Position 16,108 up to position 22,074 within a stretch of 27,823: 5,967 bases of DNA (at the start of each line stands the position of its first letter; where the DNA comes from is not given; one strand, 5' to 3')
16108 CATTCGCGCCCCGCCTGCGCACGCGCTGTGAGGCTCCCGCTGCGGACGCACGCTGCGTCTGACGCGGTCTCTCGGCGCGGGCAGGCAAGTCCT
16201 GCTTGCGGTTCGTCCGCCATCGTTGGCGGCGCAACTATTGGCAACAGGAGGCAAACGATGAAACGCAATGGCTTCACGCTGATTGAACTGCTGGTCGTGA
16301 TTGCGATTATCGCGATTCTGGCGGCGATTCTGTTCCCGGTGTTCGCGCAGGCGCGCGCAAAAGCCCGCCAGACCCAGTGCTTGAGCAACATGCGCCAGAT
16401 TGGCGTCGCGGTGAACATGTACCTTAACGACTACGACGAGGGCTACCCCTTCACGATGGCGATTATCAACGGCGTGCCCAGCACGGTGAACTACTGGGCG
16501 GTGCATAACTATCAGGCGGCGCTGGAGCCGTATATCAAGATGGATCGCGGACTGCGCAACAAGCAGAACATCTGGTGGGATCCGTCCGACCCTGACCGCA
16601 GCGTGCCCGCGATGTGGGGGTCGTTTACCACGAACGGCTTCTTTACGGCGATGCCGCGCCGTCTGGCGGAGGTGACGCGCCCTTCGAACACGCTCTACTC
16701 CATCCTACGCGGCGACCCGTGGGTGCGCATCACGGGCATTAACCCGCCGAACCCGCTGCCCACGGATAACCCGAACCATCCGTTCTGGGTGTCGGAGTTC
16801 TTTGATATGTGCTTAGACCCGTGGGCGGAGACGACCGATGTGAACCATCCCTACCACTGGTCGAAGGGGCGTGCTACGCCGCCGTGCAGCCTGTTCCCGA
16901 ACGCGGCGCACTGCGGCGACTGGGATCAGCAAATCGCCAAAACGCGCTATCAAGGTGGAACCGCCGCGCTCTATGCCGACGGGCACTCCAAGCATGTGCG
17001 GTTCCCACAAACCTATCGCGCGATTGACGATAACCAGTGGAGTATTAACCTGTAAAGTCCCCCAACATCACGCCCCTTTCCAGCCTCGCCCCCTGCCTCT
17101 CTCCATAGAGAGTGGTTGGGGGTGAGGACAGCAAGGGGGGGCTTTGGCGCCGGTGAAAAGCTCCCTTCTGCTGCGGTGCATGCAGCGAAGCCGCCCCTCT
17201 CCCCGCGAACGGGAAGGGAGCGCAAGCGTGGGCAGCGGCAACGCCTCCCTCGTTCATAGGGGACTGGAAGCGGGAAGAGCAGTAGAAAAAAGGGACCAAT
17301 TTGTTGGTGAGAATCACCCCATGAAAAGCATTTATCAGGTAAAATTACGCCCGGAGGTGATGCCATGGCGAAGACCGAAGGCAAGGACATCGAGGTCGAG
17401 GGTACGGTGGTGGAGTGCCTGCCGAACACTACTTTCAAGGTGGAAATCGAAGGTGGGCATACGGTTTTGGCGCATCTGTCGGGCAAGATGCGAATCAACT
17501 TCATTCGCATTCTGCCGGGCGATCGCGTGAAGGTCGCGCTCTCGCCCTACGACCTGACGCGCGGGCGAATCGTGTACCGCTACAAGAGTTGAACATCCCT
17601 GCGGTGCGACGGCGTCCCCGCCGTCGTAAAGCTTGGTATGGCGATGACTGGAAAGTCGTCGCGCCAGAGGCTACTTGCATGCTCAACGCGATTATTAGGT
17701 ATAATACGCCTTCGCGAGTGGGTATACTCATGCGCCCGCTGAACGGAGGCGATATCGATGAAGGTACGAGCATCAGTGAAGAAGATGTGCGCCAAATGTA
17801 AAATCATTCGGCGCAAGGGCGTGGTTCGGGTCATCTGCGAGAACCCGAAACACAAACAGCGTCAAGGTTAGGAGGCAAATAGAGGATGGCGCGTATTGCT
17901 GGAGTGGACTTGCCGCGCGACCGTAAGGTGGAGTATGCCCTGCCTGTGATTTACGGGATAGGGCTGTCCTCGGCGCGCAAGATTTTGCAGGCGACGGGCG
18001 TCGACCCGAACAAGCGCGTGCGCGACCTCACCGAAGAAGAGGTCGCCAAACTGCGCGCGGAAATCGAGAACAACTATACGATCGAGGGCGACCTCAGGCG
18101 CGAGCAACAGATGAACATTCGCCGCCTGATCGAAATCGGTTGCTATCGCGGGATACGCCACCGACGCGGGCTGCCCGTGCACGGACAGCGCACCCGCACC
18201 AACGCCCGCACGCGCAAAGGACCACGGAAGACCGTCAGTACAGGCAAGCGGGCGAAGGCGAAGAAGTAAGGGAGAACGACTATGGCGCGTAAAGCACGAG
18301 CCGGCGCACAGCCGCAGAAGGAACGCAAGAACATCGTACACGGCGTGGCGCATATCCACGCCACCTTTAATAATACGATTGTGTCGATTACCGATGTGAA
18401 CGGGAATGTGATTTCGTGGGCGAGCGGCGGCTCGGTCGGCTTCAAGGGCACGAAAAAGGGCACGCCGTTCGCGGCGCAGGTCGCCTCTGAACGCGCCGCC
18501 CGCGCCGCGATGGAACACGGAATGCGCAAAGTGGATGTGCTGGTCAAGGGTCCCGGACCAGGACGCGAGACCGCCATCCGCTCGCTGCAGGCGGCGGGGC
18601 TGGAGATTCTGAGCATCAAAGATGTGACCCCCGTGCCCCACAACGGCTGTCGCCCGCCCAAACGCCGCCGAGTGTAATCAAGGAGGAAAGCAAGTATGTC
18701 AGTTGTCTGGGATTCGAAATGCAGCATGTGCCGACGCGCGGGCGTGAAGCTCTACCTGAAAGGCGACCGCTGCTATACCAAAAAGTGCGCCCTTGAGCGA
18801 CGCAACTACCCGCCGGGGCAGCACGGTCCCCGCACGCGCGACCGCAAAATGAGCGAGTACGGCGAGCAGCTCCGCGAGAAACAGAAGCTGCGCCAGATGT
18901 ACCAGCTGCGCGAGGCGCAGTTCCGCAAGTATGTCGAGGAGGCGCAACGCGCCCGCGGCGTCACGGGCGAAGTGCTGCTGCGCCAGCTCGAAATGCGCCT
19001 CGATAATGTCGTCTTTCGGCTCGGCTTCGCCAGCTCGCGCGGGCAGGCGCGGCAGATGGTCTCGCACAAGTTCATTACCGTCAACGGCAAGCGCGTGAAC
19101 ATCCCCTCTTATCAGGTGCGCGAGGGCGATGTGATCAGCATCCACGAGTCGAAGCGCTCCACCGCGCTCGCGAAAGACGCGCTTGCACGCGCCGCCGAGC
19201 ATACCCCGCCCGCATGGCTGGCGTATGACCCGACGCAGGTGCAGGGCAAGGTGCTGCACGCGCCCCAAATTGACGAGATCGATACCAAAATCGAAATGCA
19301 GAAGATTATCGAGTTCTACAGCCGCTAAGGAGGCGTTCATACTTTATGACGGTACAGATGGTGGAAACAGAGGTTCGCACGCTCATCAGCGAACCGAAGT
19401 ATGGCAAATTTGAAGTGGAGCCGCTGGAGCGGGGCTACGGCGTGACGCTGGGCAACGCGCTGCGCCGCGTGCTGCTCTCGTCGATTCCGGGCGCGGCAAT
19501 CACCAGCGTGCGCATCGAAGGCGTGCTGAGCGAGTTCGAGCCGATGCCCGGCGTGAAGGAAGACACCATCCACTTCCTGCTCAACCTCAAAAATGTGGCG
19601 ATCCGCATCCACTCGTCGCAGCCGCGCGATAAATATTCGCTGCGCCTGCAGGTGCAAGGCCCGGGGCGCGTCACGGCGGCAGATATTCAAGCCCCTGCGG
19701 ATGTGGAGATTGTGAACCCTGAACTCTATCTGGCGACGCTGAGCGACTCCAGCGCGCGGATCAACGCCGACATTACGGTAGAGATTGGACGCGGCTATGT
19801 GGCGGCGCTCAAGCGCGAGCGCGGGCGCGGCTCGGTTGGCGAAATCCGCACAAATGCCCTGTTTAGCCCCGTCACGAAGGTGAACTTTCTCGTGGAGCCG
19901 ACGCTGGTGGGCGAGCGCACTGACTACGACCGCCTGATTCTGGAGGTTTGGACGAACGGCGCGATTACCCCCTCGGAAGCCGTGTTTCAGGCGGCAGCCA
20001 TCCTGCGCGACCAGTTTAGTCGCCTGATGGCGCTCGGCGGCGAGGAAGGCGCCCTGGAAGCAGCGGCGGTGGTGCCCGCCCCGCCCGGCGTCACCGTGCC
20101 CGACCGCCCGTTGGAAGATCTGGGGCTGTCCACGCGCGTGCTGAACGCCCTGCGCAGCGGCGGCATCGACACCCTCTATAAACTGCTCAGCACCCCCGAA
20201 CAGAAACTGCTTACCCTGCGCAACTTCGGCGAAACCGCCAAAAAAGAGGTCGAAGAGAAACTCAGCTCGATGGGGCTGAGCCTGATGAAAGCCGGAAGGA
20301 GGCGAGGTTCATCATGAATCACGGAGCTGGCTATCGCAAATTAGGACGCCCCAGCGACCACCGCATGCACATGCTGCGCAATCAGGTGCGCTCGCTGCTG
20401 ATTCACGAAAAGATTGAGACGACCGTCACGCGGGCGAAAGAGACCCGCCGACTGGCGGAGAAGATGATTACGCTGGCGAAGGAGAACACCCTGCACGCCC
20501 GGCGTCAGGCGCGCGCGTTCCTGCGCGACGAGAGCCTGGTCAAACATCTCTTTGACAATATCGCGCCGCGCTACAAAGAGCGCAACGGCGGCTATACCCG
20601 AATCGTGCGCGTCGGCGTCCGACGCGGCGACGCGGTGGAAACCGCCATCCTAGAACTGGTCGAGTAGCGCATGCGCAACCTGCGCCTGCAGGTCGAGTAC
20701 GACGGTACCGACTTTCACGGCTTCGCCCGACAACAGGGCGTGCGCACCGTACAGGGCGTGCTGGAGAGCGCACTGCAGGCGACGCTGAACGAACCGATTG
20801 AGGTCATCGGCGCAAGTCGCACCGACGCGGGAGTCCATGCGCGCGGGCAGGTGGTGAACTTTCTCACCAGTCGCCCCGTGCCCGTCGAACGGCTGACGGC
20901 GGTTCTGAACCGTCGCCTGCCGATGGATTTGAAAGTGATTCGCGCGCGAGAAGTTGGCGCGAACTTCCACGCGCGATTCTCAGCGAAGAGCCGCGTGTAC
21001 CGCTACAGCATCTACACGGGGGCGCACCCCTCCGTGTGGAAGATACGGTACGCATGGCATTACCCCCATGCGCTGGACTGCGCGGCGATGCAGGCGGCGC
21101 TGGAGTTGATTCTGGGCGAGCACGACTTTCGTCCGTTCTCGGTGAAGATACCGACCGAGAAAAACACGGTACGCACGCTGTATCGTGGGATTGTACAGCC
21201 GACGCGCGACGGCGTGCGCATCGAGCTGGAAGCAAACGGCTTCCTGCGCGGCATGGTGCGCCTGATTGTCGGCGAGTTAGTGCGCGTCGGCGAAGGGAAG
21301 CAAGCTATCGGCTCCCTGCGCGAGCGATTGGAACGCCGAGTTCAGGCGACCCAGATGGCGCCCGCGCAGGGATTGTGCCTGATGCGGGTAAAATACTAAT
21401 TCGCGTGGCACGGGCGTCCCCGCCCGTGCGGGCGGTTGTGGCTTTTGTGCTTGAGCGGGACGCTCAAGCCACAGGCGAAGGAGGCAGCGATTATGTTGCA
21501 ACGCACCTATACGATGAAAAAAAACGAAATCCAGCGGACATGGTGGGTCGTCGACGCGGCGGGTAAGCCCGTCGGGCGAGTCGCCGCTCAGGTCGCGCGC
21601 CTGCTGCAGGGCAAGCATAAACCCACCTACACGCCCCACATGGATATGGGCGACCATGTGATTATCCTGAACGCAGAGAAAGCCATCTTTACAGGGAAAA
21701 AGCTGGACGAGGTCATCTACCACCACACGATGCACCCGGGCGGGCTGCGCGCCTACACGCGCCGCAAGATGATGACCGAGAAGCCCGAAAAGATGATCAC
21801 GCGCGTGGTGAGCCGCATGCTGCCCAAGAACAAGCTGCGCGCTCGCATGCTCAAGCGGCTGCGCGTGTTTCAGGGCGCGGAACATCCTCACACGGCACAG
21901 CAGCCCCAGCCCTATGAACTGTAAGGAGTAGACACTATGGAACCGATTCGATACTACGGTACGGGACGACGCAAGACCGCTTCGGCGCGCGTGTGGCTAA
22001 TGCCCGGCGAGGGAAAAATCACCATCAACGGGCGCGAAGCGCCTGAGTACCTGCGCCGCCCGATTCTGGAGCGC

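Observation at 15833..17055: Candidate metal-sensing ribosome-arrest leader (CxxC plus RAPP) controlling a type IV pilin-like DUF1559 gene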

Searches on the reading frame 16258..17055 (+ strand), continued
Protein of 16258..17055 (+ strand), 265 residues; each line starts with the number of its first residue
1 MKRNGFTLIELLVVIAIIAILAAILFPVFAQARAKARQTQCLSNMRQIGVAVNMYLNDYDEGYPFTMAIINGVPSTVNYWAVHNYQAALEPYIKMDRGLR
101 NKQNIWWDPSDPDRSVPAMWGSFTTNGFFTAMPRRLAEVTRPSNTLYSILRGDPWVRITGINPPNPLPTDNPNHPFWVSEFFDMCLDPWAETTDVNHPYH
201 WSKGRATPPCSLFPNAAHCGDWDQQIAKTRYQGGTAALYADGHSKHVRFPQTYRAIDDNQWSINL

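Call 65: fold_search(model_id=the predicted structure, library=pdb)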
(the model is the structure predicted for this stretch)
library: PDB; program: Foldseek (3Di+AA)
matches with E <= 10: 11; with E <= 0.001: 0
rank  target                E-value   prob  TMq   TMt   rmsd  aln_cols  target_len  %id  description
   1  8tj2_A                5.5e-01  0.57  0.16  0.20   4.8        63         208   38  CryoEM structure of Myxococcus xanthus type IV pilus (released 2023-08-09)
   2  3sok_A                1.2e+00  0.82  0.18  0.31   2.2        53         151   36  Dichelobacter nodosus pilin FimA (released 2011-11-02)
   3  6u75_B                5.4e+00  0.01  0.08  0.08   9.1        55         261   14  Crystal Structure of S. Cerevisiae SUMO E3 Ligase SIZ2 (released 2020-10-28)
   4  2ra2_B                6.5e+00  0.02  0.07  0.27   1.6        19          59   16  X-Ray structure of the Q7CPV8 protein from Salmonella typhimurium at the resolution 1.9 A. Northeast Structural Genomi (released 2007-10-09)
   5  1k62_B                6.5e+00  0.02  0.12  0.08  15.3        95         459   15  Crystal Structure of the Human Argininosuccinate Lyase Q286R Mutant (released 2002-02-01)
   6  9e71_BE               6.5e+00  0.02  0.09  0.09   6.3        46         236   15  Cryo-EM structure of the Pyrobaculum calidifontis 70S ribosome (released 2024-11-20)
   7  6nhj_C                6.9e+00  0.05  0.16  0.04   8.4        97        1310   11  Atomic structures and deletion mutant reveal different capsid-binding patterns and functional significance of tegument (released 2019-03-06)
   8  2ra2_A                7.8e+00  0.02  0.07  0.28   1.7        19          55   16  X-Ray structure of the Q7CPV8 protein from Salmonella typhimurium at the resolution 1.9 A. Northeast Structural Genomi (released 2007-10-09)
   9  2ra2_C                7.8e+00  0.02  0.07  0.27   1.9        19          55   16  X-Ray structure of the Q7CPV8 protein from Salmonella typhimurium at the resolution 1.9 A. Northeast Structural Genomi (released 2007-10-09)
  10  2ra2_F                8.3e+00  0.01  0.07  0.27   1.9        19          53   16  X-Ray structure of the Q7CPV8 protein from Salmonella typhimurium at the resolution 1.9 A. Northeast Structural Genomi (released 2007-10-09)
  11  6rmo_O                8.9e+00  0.03  0.13  0.09   6.4        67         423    7  Structure of Plasmodium falciparum IMP-nucleotidase (released 2020-07-15)

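Call 84: search_protein_families(library=ncbifam, proteins=[L032:3860-4528:+, L032:4595-5497:+, L032:304-1503:+, L032:1534-2946:+], max_evalue=0.01)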
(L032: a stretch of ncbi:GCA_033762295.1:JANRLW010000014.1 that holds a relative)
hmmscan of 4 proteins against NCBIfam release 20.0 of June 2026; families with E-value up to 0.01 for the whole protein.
L032:3860-4528:+ (222 aa): 1 family
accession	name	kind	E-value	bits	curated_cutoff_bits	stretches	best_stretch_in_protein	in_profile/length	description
NF052291.1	membrane_YczE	equivalog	1.1e-51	175.3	205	1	33-215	3-183/185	membrane protein YczE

L032:4595-5497:+ (300 aa): 0 families

L032:304-1503:+ (399 aa): 3 families
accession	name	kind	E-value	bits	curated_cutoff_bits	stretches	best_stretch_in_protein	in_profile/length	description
TIGR00267.1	TIGR00267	hypoth_equivalog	6.7e-10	38.9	156.95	1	312-383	89-160/171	TIGR00267 family protein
NF045676.1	FeExpMbfA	equivalog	0.00011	21.8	450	1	51-230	43-222/318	iron exporter MbfA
NF058679.1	EncB_fam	subfamily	0.00067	19.7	90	0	109-151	31-73/117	encapsulin nanocompartment ferritin-likeEncB family encapsulin nanocompartment ferritin-like cargo protein cargo protein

L032:1534-2946:+ (470 aa): 3 families
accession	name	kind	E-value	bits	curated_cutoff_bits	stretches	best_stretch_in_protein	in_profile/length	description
NF001923.0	PRK00701.1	subfamily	1.1e-189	630.7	430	1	16-438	13-436/439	Mn(2+) uptake NRAMP transporter MntH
TIGR01197.1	nramp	subfamily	3.9e-126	421.5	272.5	1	34-405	1-389/390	metal ion transporter, metal ion (Mn2+/Fe2+) transporter (Nramp) family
NF037982.1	Nramp_1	equivalog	1.2e-69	235.5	50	1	41-401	1-400/404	Nramp family divalent metal transporter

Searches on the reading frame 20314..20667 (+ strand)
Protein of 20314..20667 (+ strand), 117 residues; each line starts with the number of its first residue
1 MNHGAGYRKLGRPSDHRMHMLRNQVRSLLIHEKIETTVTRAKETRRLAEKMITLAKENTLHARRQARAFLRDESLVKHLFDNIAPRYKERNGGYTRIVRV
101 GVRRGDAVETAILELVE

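Call 61: search_protein_families(library=pfam, proteins=[window:20314-20667:+], max_evalue=0.001)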
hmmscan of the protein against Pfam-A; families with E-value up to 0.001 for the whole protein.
window:20314-20667:+ (117 aa): 1 family
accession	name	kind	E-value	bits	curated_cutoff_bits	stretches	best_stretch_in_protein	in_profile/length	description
PF01196.24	Ribosomal_L17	-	1.4e-40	138.6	27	1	20-116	1-97/97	Ribosomal protein L17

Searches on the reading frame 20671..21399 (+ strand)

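Call 61: search_protein_families(library=pfam, proteins=[window:20671-21399:+], max_evalue=0.001)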
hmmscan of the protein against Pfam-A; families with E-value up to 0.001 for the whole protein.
window:20671-21399:+ (242 aa): 1 family
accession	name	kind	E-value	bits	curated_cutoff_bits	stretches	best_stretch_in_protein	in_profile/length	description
PF01416.25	PseudoU_synth_1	-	1.3e-37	129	23.3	2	144-242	2-107/108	tRNA pseudouridine synthase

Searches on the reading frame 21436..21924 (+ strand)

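Call 61: search_protein_families(library=pfam, proteins=[window:21436-21924:+], max_evalue=0.001)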
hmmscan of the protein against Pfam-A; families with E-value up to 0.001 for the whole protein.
window:21436-21924:+ (162 aa): 1 family
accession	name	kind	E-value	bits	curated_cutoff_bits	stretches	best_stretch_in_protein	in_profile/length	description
PF00572.24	Ribosomal_L13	-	1.5e-48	164.3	23.8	1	34-151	1-119/119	Ribosomal protein L13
